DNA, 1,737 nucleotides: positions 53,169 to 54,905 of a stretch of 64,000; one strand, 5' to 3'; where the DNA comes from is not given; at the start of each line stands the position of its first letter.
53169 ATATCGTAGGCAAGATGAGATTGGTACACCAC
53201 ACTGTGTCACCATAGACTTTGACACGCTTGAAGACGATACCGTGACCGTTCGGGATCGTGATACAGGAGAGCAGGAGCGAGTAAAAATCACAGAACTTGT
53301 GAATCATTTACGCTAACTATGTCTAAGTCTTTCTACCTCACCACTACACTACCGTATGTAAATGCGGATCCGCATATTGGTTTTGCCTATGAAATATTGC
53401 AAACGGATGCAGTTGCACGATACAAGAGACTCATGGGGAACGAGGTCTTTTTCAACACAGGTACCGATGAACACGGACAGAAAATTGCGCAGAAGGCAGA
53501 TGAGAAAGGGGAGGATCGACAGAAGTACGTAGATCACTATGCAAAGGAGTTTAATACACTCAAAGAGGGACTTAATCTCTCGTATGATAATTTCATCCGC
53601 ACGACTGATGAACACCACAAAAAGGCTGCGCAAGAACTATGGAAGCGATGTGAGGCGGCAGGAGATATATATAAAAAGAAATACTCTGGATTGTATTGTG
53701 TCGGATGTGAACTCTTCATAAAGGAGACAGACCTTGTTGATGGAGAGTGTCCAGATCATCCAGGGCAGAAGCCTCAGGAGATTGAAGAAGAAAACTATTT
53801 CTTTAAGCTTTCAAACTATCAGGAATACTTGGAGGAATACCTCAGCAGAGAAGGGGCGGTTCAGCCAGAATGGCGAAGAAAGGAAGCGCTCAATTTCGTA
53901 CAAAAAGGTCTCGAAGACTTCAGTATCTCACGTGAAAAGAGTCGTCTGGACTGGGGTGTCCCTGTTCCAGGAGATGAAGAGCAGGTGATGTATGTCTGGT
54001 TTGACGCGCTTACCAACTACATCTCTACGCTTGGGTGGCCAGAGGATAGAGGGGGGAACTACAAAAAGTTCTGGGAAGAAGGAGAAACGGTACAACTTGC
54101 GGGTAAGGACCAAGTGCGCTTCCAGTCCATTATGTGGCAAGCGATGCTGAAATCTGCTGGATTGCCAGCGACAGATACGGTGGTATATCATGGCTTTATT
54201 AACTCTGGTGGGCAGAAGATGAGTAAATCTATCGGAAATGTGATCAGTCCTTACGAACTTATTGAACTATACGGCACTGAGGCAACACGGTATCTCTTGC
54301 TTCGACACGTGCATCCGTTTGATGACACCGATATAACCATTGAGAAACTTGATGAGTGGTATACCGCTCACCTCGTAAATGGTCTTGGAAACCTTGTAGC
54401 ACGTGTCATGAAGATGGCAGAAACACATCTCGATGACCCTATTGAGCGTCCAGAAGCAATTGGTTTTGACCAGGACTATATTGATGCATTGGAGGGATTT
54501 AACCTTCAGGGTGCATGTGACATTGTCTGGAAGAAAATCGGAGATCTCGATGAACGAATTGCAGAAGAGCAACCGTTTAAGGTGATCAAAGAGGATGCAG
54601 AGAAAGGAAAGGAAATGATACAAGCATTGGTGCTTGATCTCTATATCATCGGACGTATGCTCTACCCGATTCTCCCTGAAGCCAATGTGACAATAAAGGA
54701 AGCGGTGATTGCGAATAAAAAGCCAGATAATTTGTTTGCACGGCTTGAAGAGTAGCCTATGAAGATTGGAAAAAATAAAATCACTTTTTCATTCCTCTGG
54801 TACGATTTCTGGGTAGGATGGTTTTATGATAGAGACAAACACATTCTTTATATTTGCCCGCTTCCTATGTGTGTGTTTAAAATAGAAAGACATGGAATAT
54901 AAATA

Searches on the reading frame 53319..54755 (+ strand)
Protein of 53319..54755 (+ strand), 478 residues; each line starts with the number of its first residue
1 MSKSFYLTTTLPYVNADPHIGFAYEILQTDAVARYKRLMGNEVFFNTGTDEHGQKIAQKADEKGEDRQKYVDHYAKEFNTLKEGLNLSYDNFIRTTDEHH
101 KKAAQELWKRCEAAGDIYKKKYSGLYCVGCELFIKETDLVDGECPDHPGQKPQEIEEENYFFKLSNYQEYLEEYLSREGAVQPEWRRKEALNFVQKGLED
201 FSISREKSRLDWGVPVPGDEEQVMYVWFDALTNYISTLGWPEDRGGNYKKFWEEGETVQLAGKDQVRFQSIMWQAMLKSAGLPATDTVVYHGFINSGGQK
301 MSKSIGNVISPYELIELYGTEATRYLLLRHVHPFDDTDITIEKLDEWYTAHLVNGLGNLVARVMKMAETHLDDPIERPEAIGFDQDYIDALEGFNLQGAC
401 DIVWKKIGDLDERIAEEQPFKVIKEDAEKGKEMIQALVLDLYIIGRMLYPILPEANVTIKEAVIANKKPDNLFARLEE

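Call 33: search_protein_families(library=pfam, proteins=[window:53319-54755:+], max_evalue=0.001)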
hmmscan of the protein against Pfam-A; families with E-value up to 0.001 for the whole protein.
window:53319-54755:+ (478 aa): 4 families
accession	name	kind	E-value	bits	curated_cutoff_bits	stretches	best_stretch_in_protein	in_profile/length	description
PF09334.17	tRNA-synt_1g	-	8.2e-102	341.3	20.1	2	149-364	173-391/391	tRNA synthetases class I (M)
PF00133.28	tRNA-synt_1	-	7.4e-34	117.6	22.7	2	220-328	295-403/414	tRNA synthetases class I (I, L, M and V)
PF01406.26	tRNA-synt_1e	-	4.9e-12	46.3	27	2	286-330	239-283/301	tRNA synthetases class I (C) catalytic domain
PF01921.24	tRNA-synt_1f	-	2e-08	34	27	1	260-344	239-325/360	tRNA synthetases class I (K)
